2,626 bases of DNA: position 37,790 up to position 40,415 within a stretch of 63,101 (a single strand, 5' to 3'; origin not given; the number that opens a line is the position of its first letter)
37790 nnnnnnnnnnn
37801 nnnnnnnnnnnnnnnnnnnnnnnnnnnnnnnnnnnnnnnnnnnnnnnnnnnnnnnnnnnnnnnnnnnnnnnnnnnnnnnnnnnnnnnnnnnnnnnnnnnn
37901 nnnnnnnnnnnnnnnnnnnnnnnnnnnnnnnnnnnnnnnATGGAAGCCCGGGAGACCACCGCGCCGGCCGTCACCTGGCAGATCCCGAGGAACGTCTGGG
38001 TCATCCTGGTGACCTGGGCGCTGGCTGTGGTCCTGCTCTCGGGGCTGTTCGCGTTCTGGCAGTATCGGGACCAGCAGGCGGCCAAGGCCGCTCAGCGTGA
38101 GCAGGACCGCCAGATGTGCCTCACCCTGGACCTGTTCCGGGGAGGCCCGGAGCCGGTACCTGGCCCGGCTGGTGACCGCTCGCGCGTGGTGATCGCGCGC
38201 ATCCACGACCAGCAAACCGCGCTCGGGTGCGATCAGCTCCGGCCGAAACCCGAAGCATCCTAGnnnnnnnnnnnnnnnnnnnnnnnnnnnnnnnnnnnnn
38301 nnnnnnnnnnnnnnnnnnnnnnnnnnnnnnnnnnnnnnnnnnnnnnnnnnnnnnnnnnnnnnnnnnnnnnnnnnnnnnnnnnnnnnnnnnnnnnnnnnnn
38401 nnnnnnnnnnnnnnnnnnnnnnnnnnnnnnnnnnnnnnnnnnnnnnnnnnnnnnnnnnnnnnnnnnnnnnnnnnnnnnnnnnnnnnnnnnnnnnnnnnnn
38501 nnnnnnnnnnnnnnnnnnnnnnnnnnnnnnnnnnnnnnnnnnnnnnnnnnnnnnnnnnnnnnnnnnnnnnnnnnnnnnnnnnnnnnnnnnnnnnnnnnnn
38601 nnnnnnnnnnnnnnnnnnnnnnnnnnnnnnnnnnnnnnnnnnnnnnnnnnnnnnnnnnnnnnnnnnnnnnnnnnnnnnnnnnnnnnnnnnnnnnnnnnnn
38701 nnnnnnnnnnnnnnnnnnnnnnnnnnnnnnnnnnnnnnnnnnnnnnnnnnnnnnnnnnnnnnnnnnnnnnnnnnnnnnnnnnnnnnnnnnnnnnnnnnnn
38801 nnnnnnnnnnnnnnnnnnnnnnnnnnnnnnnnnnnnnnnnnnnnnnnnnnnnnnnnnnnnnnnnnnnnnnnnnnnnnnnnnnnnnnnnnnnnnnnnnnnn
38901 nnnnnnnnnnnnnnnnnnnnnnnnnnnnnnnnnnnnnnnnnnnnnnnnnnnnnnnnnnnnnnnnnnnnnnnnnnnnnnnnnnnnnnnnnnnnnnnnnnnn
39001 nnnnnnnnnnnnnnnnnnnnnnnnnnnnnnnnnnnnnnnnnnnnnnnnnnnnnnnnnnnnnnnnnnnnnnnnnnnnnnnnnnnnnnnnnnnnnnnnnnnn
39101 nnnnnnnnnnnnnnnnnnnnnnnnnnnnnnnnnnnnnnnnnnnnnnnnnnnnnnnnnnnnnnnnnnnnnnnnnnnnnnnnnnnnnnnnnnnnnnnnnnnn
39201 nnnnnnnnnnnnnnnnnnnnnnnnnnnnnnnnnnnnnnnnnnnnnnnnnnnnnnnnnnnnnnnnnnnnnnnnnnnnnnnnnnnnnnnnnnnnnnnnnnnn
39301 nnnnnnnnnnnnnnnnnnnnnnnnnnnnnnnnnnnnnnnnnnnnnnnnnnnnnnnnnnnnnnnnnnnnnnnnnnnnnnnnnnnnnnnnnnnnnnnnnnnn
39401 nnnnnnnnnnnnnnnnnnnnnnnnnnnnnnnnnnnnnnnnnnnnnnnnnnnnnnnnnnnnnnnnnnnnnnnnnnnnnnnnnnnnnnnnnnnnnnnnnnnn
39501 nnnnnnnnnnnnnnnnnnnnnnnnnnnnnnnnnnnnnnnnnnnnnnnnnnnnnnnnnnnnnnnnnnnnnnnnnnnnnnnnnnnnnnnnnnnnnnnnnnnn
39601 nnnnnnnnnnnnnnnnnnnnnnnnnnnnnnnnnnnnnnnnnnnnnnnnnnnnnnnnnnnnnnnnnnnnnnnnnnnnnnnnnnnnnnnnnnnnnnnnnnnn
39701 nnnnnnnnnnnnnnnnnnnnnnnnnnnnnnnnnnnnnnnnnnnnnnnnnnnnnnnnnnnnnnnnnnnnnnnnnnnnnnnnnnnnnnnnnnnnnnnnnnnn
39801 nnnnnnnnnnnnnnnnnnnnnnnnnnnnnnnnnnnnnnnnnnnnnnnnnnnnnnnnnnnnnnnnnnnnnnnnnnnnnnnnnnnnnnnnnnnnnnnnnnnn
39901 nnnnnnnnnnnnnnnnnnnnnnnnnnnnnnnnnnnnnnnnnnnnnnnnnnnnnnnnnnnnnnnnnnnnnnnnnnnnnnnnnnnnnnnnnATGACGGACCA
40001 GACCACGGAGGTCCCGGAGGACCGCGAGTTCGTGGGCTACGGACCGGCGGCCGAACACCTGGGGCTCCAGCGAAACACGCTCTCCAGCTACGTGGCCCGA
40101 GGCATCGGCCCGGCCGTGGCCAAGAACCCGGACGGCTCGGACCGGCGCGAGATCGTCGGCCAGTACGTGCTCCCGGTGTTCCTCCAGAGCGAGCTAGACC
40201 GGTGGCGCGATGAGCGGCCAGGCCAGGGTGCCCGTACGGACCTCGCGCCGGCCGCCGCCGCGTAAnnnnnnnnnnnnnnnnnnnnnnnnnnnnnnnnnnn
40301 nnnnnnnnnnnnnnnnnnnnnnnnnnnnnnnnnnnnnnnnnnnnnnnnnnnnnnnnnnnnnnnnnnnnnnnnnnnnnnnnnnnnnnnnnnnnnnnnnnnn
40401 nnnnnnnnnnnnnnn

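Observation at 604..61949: Genome-wide 18-bp inverted repeat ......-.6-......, at promoters and also buried inside ORFs against codon bias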

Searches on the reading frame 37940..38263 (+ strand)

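Call 33: search_protein_families(library=phrogs, proteins=[window:37940-38263:+], max_evalue=0.001)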
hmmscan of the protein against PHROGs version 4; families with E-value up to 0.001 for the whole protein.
window:37940-38263:+ (107 aa): 0 families

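Call 69: search_protein_families(library=pfam, proteins=[window:37940-38263:+], max_evalue=0.05)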
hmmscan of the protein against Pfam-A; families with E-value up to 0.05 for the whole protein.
window:37940-38263:+ (107 aa): 1 family
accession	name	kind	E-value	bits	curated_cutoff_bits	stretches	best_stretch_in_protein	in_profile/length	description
PF14316.11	DUF4381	-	0.017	15.9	27.2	1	9-54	10-54/145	Domain of unknown function (DUF4381)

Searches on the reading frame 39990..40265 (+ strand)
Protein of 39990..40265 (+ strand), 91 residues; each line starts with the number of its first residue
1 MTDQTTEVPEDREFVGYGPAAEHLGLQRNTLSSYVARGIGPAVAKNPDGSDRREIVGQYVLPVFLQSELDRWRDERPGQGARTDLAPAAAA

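Call 18: search_protein_families(library=pfam, proteins=[window:39990-40265:+], max_evalue=0.01)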
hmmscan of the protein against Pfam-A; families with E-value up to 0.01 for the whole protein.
window:39990-40265:+ (91 aa): 1 family
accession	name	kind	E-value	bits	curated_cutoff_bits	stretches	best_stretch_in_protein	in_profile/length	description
PF12728.13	HTH_17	-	0.0055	17.4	27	0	20-74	7-48/51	Helix-turn-helix domain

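Call 31: search_solved_structures(query=window:39990-40265:+, max_evalue=10)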
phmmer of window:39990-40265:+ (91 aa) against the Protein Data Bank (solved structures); distinct sequences matched with E-value up to 10: 0.

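Call 33: search_protein_families(library=phrogs, proteins=[window:39990-40265:+], max_evalue=0.001)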
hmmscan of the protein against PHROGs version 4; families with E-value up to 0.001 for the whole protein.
window:39990-40265:+ (91 aa): 2 families
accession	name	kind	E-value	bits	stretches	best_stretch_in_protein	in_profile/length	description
phrog_597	-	DNA, RNA and nucleotide metabolism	2.9e-14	54.5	1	1-87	99-175/200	DNA binding protein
phrog_66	-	integration and excision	0.00034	21.4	1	6-82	85-149/412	excisionase and transcriptional regulator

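Call 34: search_dna_similar(query=window:39990-40265:+, collection=phages, mode=protein, max_rows=40, max_evalue=0.001)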
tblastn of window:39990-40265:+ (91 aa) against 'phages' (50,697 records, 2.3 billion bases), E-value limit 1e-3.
Records with a match: 13; places in all: 13; records where one place covers at least 80% of the query: 13.
Best place of each record, by identity: 60-80% 2; <60% 11.
By first word of the organism name: Gordonia 11; Actinoplanes 2.
By host as written in the record: Gordonia terrae 3612 11; - 1; Actinoplanes sp. SN223/29 1.
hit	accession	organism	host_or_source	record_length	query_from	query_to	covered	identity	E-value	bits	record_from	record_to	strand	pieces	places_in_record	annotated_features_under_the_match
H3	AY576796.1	Actinoplanes phage phiAsp2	-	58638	10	86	85%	66.2%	1e-23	98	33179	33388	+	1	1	pas39: Pas39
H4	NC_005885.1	Actinoplanes phage phiAsp2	Actinoplanes sp. SN223/29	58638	10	86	85%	66.2%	1e-23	98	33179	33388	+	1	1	Pas39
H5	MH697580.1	Gordonia phage Catfish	Gordonia terrae 3612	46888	13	85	80%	38.4%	1e-4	44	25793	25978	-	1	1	31: helix-turn-helix DNA-binding domain protein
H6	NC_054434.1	Gordonia phage Catfish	Gordonia terrae 3612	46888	13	85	80%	38.4%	1e-4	44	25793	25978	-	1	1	31: DNA binding protein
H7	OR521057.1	Gordonia phage Goib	Gordonia terrae 3612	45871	13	86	81%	36.5%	2e-4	44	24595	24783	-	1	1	34: helix-turn-helix DNA binding domain protein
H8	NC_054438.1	Gordonia phage TZGordon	Gordonia terrae 3612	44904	13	86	81%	36.5%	2e-4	44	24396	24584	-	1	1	34: DNA binding protein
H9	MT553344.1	Gordonia phage TZGordon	Gordonia terrae 3612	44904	13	86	81%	36.5%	2e-4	44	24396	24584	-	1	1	34: helix-turn-helix DNA-binding protein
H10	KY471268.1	Gordonia phage Huffy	Gordonia terrae 3612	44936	13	86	81%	36.5%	3e-4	43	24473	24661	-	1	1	33: helix-turn-helix DNA binding protein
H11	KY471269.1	Gordonia phage DinoDaryn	Gordonia terrae 3612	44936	13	86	81%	36.5%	3e-4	43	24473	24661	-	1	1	33: helix-turn-helix DNA binding protein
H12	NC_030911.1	Gordonia phage Vendetta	Gordonia terrae 3612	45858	13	86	81%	36.5%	3e-4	43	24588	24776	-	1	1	32: DNA binding protein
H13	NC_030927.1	Gordonia phage Splinter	Gordonia terrae 3612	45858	13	86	81%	36.5%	3e-4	43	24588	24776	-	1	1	32: DNA binding protein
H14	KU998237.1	Gordonia phage Vendetta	Gordonia terrae 3612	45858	13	86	81%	36.5%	3e-4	43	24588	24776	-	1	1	32: helix-turn-helix DNA binding protein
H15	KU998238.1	Gordonia phage Splinter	Gordonia terrae 3612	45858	13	86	81%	36.5%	3e-4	43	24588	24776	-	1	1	32: helix-turn-helix DNA binding protein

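Call 60: find_homologous_proteins(query=window:39990-40265:+, max_evalue=0.001)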
Query window:39990-40265:+ (91 aa): 338 proteins with E <= 0.001 among 363 candidates; the best 120 are listed.
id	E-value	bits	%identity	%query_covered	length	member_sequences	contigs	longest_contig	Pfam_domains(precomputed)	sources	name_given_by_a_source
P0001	1.1e-53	197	100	100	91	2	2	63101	-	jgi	jgi:hypothetical protein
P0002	1.5e-43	165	84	100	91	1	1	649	-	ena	-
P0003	1.4e-37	145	78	100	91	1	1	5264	-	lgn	-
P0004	2.5e-37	145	78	100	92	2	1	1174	-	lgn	-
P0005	1.9e-34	135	76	99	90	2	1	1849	-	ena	-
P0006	4.5e-34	134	72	100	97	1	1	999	-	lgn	-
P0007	1.5e-32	129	76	100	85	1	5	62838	-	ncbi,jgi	jgi:hypothetical protein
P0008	9.5e-30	120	71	99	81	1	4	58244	PF12728.14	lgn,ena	-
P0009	1.0e-29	120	75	92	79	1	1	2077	-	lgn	-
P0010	1.5e-29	120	71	100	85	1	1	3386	-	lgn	-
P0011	4.7e-29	118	70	95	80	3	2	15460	PF12728.14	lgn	-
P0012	2.1e-28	116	72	90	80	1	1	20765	-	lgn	-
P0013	2.4e-28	116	61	99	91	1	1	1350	-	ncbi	-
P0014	5.5e-28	115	69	86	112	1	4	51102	-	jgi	jgi:hypothetical protein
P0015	5.8e-28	115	71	85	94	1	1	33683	-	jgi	jgi:hypothetical protein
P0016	6.0e-28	115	72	90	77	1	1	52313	PF12728.14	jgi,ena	-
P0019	1.3e-27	114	71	88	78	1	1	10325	PF12728.14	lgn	-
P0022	3.0e-27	112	72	89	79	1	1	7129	PF12728.14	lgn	-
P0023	3.2e-27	112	70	89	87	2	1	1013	PF12728.14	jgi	jgi:hypothetical protein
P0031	1.8e-26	110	73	86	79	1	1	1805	PF12728.14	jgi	jgi:hypothetical protein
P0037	3.5e-26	109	74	86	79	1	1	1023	PF12728.14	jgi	jgi:hypothetical protein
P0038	3.5e-26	109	74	86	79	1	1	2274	PF12728.14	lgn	-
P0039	3.6e-26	109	73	86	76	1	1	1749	PF12728.14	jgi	jgi:hypothetical protein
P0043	4.6e-26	109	73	86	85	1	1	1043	PF12728.14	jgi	jgi:hypothetical protein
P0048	8.9e-26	108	66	98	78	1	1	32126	PF12728.14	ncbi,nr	ncbi:MAG TPA: helix-turn-helix domain-containing protein [Armatimonadota bacterium]|nr:helix-turn-he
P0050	1.1e-25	108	76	86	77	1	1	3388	PF12728.14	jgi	jgi:Helix-turn-helix domain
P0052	1.3e-25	107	73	86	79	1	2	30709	PF12728.14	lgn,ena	-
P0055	1.8e-25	107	73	85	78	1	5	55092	PF12728.14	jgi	jgi:hypothetical protein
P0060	2.4e-25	106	73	85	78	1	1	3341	PF12728.14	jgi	jgi:hypothetical protein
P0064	3.8e-25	106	69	91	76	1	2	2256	PF12728.14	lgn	-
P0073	6.4e-25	105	68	84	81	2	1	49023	PF12728.14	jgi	jgi:hypothetical protein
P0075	6.8e-25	105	70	88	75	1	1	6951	PF12728.14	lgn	-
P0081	1.0e-24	104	70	85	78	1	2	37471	PF12728.14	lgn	-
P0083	1.1e-24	104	69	86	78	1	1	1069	PF12728.14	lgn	-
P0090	2.6e-24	103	70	85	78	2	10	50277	PF12728.14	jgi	jgi:hypothetical protein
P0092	2.8e-24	103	65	95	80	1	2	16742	PF12728.14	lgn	-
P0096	3.4e-24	103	63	95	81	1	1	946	PF12728.14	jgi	jgi:hypothetical protein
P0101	4.6e-24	102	71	86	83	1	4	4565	PF12728.14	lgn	-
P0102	6.3e-24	102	67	92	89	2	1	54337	PF12728.14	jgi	jgi:hypothetical protein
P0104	7.1e-24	102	71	86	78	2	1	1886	PF12728.14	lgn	-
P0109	1.0e-23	101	64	98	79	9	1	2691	PF12728.14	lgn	-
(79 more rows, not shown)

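Call 66: predict_structure(alignment_id=A1)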
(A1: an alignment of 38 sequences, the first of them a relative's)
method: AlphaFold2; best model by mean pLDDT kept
length: 91 residues; sequences in the alignment: 38
mean_pLDDT: 79.4   pTM: 0.65
mean pLDDT of the five models: 79.4, 78.6, 78.4, 78.1, 77.6
residues with pLDDT >= 90: 49; 70-90: 16; 50-70: 7; < 50: 19
segments of 3 or more residues with pLDDT < 50: 1-7, 80-91
pLDDT, mean of each block of 10 residues (from residue 1): 50 93 91 90 91 93 94 73 43 38
secondary structure, 60 per line:
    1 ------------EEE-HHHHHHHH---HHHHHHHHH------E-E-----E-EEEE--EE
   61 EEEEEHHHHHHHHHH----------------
elements in order: E13-15 H17-24 H28-36 E53-56 E59-65 H66-75

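Call 68: fold_search(model_id=the predicted structure, library=pdb)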
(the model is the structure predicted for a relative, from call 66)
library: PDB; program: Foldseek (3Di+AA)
matches with E <= 10: 378; with E <= 0.001: 0
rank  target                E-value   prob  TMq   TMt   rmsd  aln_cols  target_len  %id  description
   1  5d90_C                2.0e-02  1.00  0.41  0.29   3.6        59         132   22  Crystal structure of HiNmlR, a MerR family regulator lacking the sensor domain, bound to promoter DNA (released 2016-06-29)
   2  5d90_B                3.4e-02  1.00  0.41  0.30   3.3        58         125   22  Crystal structure of HiNmlR, a MerR family regulator lacking the sensor domain, bound to promoter DNA (released 2016-06-29)
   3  5d90_A                4.2e-02  0.99  0.41  0.30   3.5        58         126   22  Crystal structure of HiNmlR, a MerR family regulator lacking the sensor domain, bound to promoter DNA (released 2016-06-29)
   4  5d8c_B                5.9e-02  0.99  0.42  0.30   3.3        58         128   22  Crystal structure of HiNmlR, a MerR family regulator lacking the sensor domain, bound to promoter DNA (released 2016-06-29)
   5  6ama_B                5.9e-02  0.99  0.44  0.66   4.1        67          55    9  Structure of S. coelicolor/S. venezuelae BldC-smeA-ssfA complex to 3.09 Angstrom (released 2018-03-28)
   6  5d8c_A                7.2e-02  0.98  0.40  0.29   3.8        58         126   22  Crystal structure of HiNmlR, a MerR family regulator lacking the sensor domain, bound to promoter DNA (released 2016-06-29)
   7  6ama_P                8.7e-02  0.93  0.42  0.61   4.9        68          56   12  Structure of S. coelicolor/S. venezuelae BldC-smeA-ssfA complex to 3.09 Angstrom (released 2018-03-28)
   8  8dgl_B                1.5e-01  0.97  0.44  0.56   4.0        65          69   28  Crystal Structure of the RdfS Excisionase (released 2022-10-05)
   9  1orc                  1.5e-01  0.20  0.19  0.26   9.1        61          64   18  CRO REPRESSOR INSERTION MUTANT K56-[DGEVK] (released 1996-12-23)
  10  8dgl_A                1.7e-01  0.94  0.41  0.54   5.0        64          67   25  Crystal Structure of the RdfS Excisionase (released 2022-10-05)
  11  4r4e_A                1.8e-01  0.85  0.41  0.44   4.7        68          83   10  Structure of GlnR-DNA complex (released 2015-03-04)
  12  3gp4_A                1.8e-01  0.75  0.35  0.25   7.2        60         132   22  Crystal structure of putative MerR family transcriptional regulator from listeria monocytogenes (released 2009-04-21)
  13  4j2n_A                2.1e-01  0.87  0.37  0.57   3.3        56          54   16  Crystal Structure of mycobacteriophage Pukovnik Xis (released 2013-10-23)
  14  5e01_B                2.5e-01  0.94  0.42  0.31   3.3        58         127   22  Crystal structure of HiNmlR, a MerR family regulator lacking the sensor domain, bound to palyndromic promoter DNA (released 2016-06-29)
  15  4j2n_C                2.5e-01  0.82  0.36  0.54   3.3        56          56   16  Crystal Structure of mycobacteriophage Pukovnik Xis (released 2013-10-23)
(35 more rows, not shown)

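Call 98: search_protein_families(library=ncbifam, proteins=[window:39990-40265:+], max_evalue=0.01)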
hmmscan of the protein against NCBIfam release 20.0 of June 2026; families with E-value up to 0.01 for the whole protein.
window:39990-40265:+ (91 aa): 0 families
